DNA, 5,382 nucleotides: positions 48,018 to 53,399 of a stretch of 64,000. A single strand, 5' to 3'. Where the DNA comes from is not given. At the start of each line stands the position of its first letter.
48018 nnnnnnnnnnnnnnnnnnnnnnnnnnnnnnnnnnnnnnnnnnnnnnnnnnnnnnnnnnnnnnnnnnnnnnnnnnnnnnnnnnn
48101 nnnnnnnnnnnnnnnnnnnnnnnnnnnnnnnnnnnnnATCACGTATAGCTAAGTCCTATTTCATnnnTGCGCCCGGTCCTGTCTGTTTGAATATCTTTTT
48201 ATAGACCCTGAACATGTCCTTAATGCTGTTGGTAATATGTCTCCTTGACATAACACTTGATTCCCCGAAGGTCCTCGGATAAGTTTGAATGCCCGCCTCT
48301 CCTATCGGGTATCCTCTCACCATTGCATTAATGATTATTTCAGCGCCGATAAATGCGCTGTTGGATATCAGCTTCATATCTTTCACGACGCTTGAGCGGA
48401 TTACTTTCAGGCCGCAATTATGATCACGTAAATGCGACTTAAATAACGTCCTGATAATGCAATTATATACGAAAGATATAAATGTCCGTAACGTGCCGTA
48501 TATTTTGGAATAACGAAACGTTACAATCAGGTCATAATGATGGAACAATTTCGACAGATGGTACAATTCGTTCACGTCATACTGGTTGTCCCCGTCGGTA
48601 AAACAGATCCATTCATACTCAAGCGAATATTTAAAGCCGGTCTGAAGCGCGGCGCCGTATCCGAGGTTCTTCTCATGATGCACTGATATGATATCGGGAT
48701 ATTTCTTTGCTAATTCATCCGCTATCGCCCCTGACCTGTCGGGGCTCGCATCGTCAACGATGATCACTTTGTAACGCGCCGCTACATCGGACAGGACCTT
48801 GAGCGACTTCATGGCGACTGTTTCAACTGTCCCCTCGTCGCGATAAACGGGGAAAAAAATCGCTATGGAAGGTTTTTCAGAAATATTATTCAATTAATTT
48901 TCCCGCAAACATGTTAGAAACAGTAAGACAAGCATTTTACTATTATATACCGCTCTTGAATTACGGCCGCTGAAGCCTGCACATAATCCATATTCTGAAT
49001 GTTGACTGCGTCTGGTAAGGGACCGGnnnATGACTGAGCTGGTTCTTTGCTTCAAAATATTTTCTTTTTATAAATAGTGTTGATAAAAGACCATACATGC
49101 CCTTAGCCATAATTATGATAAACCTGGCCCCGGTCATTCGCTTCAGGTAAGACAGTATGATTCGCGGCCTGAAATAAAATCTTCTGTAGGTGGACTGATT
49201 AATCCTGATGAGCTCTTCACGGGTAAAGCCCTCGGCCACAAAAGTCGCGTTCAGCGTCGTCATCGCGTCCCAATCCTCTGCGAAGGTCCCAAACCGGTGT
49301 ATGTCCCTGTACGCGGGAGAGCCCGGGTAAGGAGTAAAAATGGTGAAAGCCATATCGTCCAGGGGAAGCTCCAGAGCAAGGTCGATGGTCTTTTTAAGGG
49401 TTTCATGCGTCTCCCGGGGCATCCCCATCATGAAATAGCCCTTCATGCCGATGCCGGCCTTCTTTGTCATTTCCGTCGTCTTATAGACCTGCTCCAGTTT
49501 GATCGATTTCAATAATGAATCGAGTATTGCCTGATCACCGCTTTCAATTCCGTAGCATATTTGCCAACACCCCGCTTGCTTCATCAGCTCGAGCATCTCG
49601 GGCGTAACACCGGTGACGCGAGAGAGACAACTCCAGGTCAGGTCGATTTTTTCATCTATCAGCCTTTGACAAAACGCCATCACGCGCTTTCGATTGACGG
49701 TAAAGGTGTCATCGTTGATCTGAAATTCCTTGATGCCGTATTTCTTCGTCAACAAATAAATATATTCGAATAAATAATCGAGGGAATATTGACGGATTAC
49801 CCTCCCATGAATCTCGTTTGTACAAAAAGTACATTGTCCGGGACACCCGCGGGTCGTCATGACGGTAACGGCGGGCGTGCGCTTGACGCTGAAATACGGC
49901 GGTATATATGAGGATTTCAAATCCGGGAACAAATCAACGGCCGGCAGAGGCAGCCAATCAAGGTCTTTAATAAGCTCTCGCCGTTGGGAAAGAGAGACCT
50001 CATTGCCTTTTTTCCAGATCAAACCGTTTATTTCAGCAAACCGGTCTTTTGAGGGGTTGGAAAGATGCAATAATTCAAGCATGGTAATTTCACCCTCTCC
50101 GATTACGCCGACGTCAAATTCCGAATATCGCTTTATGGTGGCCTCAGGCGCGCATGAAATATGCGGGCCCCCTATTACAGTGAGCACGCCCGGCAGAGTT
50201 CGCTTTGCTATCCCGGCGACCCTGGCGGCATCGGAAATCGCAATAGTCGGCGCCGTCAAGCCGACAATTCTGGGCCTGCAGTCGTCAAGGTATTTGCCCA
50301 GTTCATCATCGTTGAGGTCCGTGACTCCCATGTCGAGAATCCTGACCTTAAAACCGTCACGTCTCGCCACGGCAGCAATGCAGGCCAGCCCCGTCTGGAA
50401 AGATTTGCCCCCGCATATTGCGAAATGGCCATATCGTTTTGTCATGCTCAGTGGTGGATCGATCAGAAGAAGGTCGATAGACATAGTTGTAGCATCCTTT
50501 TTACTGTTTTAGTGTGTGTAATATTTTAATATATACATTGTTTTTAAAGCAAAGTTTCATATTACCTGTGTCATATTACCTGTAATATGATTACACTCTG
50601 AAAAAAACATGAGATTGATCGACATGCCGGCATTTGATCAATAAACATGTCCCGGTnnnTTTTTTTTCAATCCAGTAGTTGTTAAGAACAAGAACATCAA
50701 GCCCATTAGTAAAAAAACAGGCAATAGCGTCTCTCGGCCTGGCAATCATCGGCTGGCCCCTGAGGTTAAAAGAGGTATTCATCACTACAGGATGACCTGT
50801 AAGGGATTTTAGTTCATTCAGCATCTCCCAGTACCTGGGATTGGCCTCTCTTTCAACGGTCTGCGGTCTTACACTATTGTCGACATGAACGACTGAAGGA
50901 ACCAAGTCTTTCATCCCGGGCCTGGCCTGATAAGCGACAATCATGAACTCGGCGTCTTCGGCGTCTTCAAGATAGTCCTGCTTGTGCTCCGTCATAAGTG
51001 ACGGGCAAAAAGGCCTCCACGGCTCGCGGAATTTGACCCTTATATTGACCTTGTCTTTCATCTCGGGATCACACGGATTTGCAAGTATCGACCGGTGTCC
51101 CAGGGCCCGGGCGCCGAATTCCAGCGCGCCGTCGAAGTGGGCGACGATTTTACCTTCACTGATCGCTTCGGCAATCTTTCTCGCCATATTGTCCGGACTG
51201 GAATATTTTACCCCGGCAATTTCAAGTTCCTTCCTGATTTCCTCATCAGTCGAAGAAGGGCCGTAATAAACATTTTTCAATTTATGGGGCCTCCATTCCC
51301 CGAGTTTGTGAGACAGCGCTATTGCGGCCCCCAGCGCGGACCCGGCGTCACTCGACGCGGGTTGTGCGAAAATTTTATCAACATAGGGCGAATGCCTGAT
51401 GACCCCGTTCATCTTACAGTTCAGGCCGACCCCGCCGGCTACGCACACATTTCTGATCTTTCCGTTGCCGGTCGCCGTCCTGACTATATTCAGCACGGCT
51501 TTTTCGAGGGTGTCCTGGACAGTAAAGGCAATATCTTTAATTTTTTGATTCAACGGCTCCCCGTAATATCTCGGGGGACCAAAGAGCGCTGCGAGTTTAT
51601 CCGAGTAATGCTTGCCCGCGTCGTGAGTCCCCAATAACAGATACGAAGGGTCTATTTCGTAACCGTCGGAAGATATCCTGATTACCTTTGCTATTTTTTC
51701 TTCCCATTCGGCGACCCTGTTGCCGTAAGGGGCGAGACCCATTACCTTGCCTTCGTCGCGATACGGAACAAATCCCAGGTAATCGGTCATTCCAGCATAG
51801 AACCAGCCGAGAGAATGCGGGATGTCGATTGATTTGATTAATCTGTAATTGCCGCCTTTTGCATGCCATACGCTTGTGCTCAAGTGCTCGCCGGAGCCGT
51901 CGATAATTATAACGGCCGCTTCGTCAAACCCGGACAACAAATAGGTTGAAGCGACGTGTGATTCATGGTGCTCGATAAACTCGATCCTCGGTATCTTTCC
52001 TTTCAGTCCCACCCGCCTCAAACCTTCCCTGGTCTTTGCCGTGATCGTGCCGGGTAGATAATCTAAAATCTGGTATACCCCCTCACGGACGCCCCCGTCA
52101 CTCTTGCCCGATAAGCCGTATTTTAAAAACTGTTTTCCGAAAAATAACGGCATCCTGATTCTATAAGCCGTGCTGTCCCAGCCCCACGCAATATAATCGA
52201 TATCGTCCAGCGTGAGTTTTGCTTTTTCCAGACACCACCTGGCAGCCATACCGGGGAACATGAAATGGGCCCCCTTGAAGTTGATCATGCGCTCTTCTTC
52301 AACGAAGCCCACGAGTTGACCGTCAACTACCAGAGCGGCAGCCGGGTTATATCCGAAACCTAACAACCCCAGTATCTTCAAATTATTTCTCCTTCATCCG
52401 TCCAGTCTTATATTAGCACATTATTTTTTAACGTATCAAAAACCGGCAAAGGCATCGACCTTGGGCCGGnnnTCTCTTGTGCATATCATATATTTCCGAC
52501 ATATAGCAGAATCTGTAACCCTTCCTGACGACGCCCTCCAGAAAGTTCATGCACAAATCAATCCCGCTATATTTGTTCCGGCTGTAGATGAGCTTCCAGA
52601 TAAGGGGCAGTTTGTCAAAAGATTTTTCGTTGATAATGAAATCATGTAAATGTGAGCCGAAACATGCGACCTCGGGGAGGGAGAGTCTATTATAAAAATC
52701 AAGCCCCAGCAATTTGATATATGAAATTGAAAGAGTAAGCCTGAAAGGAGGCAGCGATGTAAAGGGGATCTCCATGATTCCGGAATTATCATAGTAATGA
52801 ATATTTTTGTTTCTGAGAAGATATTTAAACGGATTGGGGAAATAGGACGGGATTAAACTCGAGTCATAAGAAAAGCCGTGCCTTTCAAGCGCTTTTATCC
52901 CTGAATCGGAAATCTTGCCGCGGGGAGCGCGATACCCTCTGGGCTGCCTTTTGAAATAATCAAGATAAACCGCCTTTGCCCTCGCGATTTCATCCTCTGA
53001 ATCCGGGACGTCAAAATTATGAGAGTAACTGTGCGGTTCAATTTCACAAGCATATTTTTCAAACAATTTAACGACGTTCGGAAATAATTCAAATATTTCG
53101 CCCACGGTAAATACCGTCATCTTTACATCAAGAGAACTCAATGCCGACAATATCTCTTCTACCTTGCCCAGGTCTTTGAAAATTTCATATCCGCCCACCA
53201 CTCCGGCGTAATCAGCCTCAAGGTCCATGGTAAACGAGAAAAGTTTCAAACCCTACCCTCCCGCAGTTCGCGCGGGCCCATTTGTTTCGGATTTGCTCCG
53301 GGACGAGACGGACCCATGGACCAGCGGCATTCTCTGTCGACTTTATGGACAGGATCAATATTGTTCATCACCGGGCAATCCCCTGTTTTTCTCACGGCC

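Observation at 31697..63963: At least four GtrB/ArnC-type Und-P-sugar synthases and at least three GT-C transferases in 32 kb: parallel three-component periplasmic glycosylation systems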

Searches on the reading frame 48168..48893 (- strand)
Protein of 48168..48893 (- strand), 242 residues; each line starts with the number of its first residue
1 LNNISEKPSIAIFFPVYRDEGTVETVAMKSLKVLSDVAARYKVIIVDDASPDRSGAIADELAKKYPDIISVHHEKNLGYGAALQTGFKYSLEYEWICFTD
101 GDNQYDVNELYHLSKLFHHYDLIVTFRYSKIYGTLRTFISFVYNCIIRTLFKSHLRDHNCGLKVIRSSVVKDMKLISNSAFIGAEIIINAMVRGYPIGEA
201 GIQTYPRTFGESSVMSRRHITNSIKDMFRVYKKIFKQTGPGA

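Call 4: search_protein_families(library=pfam, proteins=[window:48168-48893:-])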
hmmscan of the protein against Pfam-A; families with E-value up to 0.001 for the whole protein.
window:48168-48893:- (242 aa): 1 family
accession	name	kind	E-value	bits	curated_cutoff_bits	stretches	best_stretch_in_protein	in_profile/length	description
PF00535.33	Glycos_transf_2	-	4.6e-21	75.9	23.3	1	38-139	25-127/168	Glycosyl transferase family 2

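Call 8: search_protein_families(library=ncbifam, proteins=[window:48168-48893:-], max_evalue=0.01)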
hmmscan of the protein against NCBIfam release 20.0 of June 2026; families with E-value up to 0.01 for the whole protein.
window:48168-48893:- (242 aa): 16 families
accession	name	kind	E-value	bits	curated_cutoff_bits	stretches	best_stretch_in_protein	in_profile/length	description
NF007986.1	PRK10714.1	equivalog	6.5e-16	58.2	529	1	9-215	7-211/316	undecaprenyl-phosphate 4-deoxy-4-formamido-L-arabinose transferase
TIGR03937.1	PgaC_IcaA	equivalog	2.6e-12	46.4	422.3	1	3-118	40-151/407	poly-beta-1,6-N-acetyl-D-glucosamine synthase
NF041391.1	DPhHxTase_Halo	equivalog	8.9e-12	44.4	375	1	17-213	4-191/213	dolichyl-phosphate hexose transferase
NF058614.1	PPMAGASynPpgS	equivalog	2.7e-10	40.1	370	1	32-203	17-195/226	polyprenyl-phospho-N-acetylgalactosaminyl synthase PpgS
NF007482.0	PRK10073.1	equivalog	7.3e-10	38.4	423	1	5-108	3-101/334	glycosyltransferase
NF047588.1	GlcsyltransPgfSStrep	equivalog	1.6e-08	34.2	500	1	10-173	3-167/308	glycosyltransferase PgfS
TIGR04182.1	glyco_TIGR04182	equivalog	4.1e-08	33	325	1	10-235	2-215/293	S-layer glycoprotein N-glycosyltransferase AglJ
NF047683.1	TeichurnBiosyTuaG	equivalog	5.1e-07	29.6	400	1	5-126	3-120/252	teichuronic acid biosynthesis protein TuaG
TIGR03469.1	HpnB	hypoth_equivalog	1.2e-06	27.8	379.25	1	7-116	43-159/386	hopene-associated glycosyltransferase HpnB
NF053739.1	GlytfEpsEBac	equivalog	2.3e-06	26.8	450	1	8-104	1-94/265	glycosyltransferase EpsE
TIGR03965.1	mycofact_glyco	equivalog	4e-06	26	280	1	5-103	71-165/467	mycofactocin biosynthesis glycosyltransferase MftF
TIGR03111.1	glyc2_xrt_Gpos1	hypoth_equivalog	0.0001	21.3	363.95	1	3-118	44-157/439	TIGR03111 family XrtG-associated glycosyltransferase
NF038302.1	EPS_HpsE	equivalog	0.0002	20.5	300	1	12-115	5-109/307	hormogonium polysaccharide biosynthesis glycosyltransferase HpsE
NF041875.1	EPS_EpsD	equivalog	0.00028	20.4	370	1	31-108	21-95/325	exopolysaccharide biosynthesis glycosyltransferase EpsD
TIGR04283.1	glyco_like_mftF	equivalog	0.00058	19.5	182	1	11-127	2-108/221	TIGR04283 family arsenosugar biosynthesis glycosyltransferase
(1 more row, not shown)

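Call 38: search_solved_structures(query=window:48168-48893:-, max_evalue=0.00001)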
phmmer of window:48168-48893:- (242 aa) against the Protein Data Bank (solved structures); distinct sequences matched with E-value up to 0.00001: 6.
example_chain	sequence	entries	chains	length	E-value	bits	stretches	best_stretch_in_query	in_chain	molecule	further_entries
9hwj_A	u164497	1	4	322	1.4e-11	47.6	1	8-218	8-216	Undecaprenyl-phosphate 4-deoxy-4-formamido-L-arabinose transferase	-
9bhc_C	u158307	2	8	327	6.1e-11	45.4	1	9-218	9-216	Undecaprenyl-phosphate 4-deoxy-4-formamido-L-arabinose transferase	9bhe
8vxh_A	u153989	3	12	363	7.7e-11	45.1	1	9-218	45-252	Undecaprenyl-phosphate 4-deoxy-4-formamido-L-arabinose transferase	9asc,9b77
3bcv_A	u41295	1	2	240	1.7e-10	44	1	7-111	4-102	Putative glycosyltransferase protein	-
5mlz_A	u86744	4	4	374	4.4e-07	32.8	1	9-194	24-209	Dolichol monophosphate mannose synthase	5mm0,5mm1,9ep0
5hea_A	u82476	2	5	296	6.6e-06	29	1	10-115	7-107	Putative glycosyltransferase (GalT1)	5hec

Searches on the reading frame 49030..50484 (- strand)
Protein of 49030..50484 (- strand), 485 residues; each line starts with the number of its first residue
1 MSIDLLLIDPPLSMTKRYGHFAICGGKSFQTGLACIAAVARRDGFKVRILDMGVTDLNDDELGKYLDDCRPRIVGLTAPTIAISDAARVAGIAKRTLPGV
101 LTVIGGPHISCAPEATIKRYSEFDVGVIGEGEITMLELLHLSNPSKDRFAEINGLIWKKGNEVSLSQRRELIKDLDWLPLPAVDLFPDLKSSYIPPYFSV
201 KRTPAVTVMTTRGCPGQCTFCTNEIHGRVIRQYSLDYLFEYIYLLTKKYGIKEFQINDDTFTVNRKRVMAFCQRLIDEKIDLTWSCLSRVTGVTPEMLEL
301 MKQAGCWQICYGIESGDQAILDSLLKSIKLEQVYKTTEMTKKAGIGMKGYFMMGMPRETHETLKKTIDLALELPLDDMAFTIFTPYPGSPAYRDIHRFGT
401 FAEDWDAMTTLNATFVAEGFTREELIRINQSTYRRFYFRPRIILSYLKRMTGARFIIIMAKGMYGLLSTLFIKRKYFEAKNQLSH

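Call 4: search_protein_families(library=pfam, proteins=[window:49030-50484:-])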
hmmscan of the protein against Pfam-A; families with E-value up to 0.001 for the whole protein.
window:49030-50484:- (485 aa): 2 families
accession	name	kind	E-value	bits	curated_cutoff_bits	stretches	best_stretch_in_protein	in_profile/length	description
PF04055.27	Radical_SAM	-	7.5e-21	75.5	29.5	1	210-370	3-166/166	Radical SAM superfamily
PF02310.24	B12-binding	-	1e-20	74.2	32.1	1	29-138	13-120/121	B12 binding domain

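Call 21: search_protein_families(library=ncbifam, proteins=[window:49030-50484:-], max_evalue=0.00001)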
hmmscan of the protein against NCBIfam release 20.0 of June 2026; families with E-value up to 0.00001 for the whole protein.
window:49030-50484:- (485 aa): 21 families
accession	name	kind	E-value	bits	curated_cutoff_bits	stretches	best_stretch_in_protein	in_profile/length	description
TIGR03471.1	HpnJ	equivalog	1.7e-59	201.9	577.6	1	78-450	76-446/472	hopanoid biosynthesis associated radical SAM protein HpnJ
TIGR02026.1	BchE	equivalog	3.3e-51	174.7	481.35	1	31-469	23-454/497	magnesium-protoporphyrin IX monomethyl ester anaerobic oxidative cyclase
NF050148.1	rSAM_ApyD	equivalog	5.6e-50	170.4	750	1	31-442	26-435/645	RiPP biosynthesis radical SAM protein ApyD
TIGR04072.2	rSAM_ladder_B12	equivalog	8.2e-35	120.3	360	2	199-368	174-344/443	lipid biosynthesis B12-binding/radical SAM protein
NF038361.1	rSAM_Sden_1168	equivalog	1.8e-33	115.9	575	1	50-400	123-478/560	Sden_1168 family B12-binding radical SAM P-methyltransferase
TIGR04479.1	bcpD_PhpK_rSAM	subfamily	2e-33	115.5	600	1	39-404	81-440/504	PhpK family radical SAM P-methyltransferase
TIGR04385.1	B12_rSAM_cofa1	equivalog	4.6e-33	115.1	450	1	29-369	19-360/438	B12 lower ligand biosynthesis radical SAM protein BzaD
TIGR04014.1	B12_SAM_MJ_0865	equivalog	6.7e-33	114.1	360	1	80-392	49-355/434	methyl-coenzyme M reductase glutamine C-methyltransferase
NF033070.1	rSAM_AprD4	equivalog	8.8e-31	107.3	500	1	163-427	158-422/456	AprD4 family radical SAM diol-dehydratase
TIGR04367.1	HpnR_B12_rSAM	equivalog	3.7e-27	95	650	1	32-393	24-371/490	hopanoid C-3 methylase HpnR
TIGR03975.1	rSAM_ocin_1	subfamily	3e-25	88.8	281.85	1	66-369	124-426/606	RiPP maturation radical SAM C-methyltransferase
TIGR04013.1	B12_SAM_MJ_1487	hypoth_equivalog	5.8e-23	81.4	251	2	87-246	60-193/382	TIGR04013 family B12-binding domain/radical SAM domain-containing protein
TIGR04295.1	B12_rSAM_oligo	hypoth_equivalog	1.8e-21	76.4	400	1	33-399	28-386/422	TIGR04295 family B12-binding domain-containing radical SAM protein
NF033712.0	B12_rSAM_KedN5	subfamily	2.1e-17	62.6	700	1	66-276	58-265/624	KedN5 family methylcobalamin-dependent radical SAM C-methyltransferase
TIGR04190.1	B12_SAM_Ta0216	equivalog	5.5e-16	58.3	500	1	31-399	38-430/554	TIGR04190 family B12-binding domain/radical SAM domain protein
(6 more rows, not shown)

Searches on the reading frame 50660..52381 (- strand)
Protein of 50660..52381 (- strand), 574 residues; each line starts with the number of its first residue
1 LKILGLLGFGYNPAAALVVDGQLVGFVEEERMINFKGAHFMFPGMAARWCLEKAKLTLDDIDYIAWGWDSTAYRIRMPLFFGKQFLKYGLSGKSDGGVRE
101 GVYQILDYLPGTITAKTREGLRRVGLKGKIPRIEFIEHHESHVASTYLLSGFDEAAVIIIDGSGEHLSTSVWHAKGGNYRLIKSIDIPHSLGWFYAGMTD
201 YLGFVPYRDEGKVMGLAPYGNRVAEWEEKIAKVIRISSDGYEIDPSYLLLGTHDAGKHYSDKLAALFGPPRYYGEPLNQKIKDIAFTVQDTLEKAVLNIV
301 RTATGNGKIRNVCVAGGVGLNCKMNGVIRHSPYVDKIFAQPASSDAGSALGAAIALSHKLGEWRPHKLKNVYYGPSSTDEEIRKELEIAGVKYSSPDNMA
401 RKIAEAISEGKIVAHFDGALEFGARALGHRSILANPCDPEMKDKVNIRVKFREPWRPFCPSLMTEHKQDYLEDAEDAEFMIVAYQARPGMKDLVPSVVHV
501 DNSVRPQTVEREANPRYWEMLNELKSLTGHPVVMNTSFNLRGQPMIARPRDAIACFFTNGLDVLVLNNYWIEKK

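Call 4: search_protein_families(library=pfam, proteins=[window:50660-52381:-])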
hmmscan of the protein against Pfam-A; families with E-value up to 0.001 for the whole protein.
window:50660-52381:- (574 aa): 2 families
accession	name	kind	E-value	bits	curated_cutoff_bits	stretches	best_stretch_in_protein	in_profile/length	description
PF16861.10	Carbam_trans_C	-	4e-64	215.7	27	1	404-573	1-170/170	Carbamoyltransferase C-terminus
PF02543.21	Carbam_trans_N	-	1.1e-49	170.2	24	1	2-354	1-346/346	Carbamoyltransferase N-terminus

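Call 21: search_protein_families(library=ncbifam, proteins=[window:50660-52381:-], max_evalue=0.00001)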
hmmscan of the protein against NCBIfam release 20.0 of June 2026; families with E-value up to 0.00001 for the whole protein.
window:50660-52381:- (574 aa): 1 family
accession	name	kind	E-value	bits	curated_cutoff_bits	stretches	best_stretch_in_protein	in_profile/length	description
NF041651.1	nodul_NodU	equivalog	1.3e-46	159.5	1000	1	291-555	284-537/556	nodulation protein NodU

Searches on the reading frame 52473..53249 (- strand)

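Call 4: search_protein_families(library=pfam, proteins=[window:52473-53249:-])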
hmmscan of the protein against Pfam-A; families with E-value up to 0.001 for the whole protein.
window:52473-53249:- (259 aa): 1 family
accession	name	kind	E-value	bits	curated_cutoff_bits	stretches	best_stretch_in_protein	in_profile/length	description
PF01522.26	Polysacc_deac_1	-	2.2e-11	44.2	23.1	1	30-127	21-122/124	Polysaccharide deacetylase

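Call 21: search_protein_families(library=ncbifam, proteins=[window:52473-53249:-], max_evalue=0.00001)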
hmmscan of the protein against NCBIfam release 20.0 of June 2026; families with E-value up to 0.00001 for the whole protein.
window:52473-53249:- (259 aa): 3 families
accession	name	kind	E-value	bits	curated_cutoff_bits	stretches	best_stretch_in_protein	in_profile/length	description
TIGR03006.1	pepcterm_polyde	equivalog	2.3e-14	53.2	276.2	1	30-173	36-186/272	XrtA system polysaccharide deacetylase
TIGR02764.1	spore_ybaN_pdaB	equivalog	7.2e-10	39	237.4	1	29-127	20-122/191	polysaccharide deacetylase family sporulation protein PdaB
NF045821.1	PgAcgDacpgdA1_Bac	equivalog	3.9e-06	26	400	1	26-119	99-196/282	peptidoglycan-N-acetylglucosamine deacetylase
